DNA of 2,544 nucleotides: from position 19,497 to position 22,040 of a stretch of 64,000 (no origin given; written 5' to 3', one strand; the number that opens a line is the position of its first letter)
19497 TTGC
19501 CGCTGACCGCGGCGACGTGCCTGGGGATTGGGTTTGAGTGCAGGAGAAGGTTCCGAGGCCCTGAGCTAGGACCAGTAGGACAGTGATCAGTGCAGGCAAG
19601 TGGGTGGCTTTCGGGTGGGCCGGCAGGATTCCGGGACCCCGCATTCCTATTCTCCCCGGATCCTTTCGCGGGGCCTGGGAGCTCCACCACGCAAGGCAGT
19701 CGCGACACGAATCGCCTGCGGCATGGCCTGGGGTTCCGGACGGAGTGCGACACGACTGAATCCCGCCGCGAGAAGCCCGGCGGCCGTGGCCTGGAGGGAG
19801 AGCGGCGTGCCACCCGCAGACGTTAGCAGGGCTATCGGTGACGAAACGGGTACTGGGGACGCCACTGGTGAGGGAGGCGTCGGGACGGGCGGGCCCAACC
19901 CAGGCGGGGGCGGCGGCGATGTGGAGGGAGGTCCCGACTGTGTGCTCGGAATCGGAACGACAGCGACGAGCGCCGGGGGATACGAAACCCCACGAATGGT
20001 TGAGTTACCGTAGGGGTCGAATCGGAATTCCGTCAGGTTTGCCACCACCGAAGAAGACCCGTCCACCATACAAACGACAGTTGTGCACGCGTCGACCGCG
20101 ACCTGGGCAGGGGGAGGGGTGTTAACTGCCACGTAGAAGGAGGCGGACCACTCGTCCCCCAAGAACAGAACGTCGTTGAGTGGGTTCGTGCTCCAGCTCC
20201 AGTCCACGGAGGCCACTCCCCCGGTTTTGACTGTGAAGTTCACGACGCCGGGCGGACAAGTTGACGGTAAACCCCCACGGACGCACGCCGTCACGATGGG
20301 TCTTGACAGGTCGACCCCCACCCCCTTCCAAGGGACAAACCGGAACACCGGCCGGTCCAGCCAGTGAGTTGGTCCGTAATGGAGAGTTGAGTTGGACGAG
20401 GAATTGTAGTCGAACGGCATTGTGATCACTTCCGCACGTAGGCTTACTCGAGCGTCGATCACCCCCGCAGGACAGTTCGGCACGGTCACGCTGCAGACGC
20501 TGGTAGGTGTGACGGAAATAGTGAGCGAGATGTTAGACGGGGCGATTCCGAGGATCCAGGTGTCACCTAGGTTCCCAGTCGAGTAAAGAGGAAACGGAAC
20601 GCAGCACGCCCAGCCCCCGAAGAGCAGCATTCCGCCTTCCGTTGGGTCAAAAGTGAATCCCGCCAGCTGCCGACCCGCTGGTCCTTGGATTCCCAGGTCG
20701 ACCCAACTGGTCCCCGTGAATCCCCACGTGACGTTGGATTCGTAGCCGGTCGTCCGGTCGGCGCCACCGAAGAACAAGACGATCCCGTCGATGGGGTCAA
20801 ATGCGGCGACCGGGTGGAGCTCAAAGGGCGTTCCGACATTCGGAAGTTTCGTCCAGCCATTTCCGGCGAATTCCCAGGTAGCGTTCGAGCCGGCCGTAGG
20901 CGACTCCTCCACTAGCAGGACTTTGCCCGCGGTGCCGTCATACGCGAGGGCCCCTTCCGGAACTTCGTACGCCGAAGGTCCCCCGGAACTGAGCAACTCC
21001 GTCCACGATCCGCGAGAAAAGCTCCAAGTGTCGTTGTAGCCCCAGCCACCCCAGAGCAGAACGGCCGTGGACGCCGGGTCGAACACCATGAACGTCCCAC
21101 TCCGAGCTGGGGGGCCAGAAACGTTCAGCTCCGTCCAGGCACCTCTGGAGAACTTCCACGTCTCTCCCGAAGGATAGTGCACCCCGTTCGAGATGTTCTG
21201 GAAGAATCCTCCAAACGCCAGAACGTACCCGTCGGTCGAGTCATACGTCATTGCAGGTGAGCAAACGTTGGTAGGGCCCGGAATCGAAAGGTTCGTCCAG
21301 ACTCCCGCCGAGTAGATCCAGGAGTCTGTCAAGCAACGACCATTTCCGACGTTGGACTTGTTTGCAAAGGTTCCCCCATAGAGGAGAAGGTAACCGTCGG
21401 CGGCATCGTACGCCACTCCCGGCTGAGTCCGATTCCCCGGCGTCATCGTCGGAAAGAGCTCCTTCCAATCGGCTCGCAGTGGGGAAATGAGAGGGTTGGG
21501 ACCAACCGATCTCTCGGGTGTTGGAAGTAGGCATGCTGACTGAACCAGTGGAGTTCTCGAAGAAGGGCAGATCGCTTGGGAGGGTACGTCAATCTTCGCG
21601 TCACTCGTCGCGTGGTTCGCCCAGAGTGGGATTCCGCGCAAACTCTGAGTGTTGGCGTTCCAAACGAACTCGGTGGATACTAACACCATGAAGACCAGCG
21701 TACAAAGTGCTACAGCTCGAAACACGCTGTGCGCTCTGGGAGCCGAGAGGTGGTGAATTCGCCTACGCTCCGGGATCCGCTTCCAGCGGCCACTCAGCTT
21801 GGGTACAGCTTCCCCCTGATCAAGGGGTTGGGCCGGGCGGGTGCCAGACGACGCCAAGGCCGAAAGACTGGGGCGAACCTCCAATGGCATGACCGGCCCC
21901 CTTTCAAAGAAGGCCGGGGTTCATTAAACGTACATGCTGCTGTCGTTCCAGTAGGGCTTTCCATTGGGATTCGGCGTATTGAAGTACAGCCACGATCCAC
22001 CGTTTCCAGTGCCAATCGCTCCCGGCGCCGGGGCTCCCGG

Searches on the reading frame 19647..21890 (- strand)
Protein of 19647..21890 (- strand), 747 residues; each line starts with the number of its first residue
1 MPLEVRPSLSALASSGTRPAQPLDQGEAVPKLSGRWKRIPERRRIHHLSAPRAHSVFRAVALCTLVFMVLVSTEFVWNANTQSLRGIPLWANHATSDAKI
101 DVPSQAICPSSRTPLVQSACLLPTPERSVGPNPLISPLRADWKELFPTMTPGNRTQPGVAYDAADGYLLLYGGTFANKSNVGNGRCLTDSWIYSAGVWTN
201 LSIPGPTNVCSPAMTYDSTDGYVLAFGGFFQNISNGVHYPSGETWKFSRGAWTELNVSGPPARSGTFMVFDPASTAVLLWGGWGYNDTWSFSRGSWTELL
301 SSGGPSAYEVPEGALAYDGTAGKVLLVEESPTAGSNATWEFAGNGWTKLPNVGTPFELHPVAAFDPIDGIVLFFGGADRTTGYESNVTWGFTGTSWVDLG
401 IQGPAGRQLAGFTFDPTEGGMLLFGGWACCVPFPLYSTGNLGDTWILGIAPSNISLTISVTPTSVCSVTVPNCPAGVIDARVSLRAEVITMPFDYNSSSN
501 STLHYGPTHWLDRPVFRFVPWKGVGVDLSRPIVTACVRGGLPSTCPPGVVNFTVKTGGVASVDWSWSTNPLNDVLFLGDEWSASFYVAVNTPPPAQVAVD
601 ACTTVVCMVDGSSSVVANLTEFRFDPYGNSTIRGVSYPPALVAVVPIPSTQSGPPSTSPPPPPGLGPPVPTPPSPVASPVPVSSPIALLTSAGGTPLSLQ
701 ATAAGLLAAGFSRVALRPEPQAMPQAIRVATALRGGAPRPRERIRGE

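Call 25: search_protein_families(library=pfam, proteins=[window:19647-21890:-], max_evalue=0.001)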
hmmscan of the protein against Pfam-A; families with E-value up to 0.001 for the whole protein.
window:19647-21890:- (747 aa): 2 families
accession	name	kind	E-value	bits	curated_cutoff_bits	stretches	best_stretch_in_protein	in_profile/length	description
PF24681.1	Kelch_KLHDC2_KLHL20_DRC7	-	2.7e-07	30.6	50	1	154-299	51-194/221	KLHDC2/KLHL20/DRC7 Kelch-repeats domain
PF01257.25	2Fe-2S_thioredx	-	0.00088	19.6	24.8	0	583-620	52-89/145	Thioredoxin-like [2Fe-2S] ferredoxin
